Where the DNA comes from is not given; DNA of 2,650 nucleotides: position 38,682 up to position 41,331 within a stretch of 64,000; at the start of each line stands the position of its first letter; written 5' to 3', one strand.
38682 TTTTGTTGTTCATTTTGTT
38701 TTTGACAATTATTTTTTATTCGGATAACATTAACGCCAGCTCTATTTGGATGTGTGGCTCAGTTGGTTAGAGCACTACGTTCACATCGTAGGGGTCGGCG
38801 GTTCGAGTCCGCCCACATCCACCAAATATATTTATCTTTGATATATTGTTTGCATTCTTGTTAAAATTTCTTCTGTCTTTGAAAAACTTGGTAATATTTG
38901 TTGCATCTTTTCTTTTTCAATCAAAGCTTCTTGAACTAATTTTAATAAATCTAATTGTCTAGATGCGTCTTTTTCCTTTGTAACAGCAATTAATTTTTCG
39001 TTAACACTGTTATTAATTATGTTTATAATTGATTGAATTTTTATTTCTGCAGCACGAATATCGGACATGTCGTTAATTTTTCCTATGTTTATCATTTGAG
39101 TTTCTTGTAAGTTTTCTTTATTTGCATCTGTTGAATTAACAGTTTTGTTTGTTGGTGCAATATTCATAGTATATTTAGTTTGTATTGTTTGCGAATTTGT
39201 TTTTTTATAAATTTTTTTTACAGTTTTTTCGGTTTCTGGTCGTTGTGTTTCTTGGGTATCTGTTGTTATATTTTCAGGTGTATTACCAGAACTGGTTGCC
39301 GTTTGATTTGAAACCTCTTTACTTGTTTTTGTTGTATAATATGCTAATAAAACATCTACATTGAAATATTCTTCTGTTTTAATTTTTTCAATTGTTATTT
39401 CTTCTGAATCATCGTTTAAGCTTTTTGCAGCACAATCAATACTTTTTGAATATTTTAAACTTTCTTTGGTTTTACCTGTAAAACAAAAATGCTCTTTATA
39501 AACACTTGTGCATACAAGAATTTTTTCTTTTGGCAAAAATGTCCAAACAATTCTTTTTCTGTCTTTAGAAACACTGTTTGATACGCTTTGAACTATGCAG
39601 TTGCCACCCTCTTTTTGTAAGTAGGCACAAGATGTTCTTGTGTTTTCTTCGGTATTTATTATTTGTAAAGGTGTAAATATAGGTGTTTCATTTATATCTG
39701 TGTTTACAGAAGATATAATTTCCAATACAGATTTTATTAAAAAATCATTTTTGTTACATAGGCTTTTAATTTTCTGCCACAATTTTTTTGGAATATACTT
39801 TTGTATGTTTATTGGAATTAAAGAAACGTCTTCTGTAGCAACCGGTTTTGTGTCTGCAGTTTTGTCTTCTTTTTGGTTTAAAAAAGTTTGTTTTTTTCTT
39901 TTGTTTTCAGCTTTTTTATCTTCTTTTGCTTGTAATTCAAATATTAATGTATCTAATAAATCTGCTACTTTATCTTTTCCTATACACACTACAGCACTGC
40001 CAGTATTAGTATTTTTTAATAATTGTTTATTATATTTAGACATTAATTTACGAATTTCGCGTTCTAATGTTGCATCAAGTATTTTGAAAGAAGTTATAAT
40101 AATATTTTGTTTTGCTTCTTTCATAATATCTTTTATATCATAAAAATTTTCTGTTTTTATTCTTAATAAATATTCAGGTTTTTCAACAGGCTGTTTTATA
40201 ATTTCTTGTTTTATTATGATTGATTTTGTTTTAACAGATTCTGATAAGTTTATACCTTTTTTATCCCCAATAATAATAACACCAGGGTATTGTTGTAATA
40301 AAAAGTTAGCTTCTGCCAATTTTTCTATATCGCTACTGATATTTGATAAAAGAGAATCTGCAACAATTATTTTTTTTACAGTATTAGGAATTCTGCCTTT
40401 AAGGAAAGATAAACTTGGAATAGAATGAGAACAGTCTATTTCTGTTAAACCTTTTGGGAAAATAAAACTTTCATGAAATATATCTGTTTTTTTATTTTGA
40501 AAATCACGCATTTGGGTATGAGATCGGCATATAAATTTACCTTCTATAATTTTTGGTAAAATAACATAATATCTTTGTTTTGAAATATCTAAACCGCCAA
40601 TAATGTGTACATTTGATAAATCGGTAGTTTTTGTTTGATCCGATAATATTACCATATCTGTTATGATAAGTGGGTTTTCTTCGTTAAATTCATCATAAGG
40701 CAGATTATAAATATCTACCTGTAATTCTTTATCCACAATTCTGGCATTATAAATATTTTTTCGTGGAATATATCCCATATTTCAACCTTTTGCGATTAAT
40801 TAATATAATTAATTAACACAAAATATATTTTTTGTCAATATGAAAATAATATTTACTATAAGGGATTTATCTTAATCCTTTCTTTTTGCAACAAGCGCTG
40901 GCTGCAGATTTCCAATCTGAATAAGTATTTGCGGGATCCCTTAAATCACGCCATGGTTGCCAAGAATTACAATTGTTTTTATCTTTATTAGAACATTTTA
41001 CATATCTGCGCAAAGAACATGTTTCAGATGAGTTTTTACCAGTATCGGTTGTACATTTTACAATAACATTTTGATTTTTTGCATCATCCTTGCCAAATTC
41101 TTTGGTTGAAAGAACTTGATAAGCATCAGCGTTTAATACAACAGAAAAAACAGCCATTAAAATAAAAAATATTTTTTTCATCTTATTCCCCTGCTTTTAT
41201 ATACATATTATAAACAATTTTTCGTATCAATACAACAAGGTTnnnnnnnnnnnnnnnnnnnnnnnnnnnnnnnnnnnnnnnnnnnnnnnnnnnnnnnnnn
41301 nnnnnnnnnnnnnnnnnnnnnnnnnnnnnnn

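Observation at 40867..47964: Orphan TadV/CpaA-type prepilin peptidase heading a tightly packed operon of five unrecognisable secreted or membrane proteins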

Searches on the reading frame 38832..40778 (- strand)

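Call 3: search_protein_families(library=pfam, proteins=[window:38832-40778:-], max_evalue=0.1)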
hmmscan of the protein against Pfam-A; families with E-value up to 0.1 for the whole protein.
window:38832-40778:- (648 aa): 1 family
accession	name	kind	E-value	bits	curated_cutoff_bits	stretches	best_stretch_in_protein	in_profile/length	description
PF16710.10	CTXphi_pIII-N1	-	0.073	13.6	27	0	373-432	21-84/111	N-terminal N1 domain of Vibrio phage CTXphi pIII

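Call 5: search_protein_families(library=ncbifam, proteins=[window:38832-40778:-], max_evalue=0.1)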
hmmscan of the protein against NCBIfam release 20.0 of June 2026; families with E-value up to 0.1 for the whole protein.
window:38832-40778:- (648 aa): 0 families

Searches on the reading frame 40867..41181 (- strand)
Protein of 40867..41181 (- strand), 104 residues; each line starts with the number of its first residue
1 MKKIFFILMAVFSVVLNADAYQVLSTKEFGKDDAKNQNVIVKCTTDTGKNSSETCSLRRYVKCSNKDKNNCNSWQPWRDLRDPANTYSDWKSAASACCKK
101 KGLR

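Call 3: search_protein_families(library=pfam, proteins=[window:40867-41181:-], max_evalue=0.1)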
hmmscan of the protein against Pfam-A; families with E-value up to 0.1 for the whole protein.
window:40867-41181:- (104 aa): 0 families

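Call 5: search_protein_families(library=ncbifam, proteins=[window:40867-41181:-], max_evalue=0.1)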
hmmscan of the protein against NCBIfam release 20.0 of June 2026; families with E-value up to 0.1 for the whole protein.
window:40867-41181:- (104 aa): 1 family
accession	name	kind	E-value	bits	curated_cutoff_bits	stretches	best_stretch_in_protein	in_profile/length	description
NF033894.1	Eex_IncN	subfamily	0.0012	18.7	33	1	2-55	1-55/65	EexN family lipoprotein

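Call 89: search_solved_structures(query=A6, max_evalue=1)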
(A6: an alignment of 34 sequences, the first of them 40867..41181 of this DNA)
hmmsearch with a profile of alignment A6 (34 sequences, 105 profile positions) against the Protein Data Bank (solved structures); distinct sequences matched with E-value up to 1: 0.
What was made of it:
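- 40867..41181 (-): 104-aa small exported protein with six invariant Cys and an invariant C-terminal Gly-Leu-Arg. No PDB hit (call 89).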
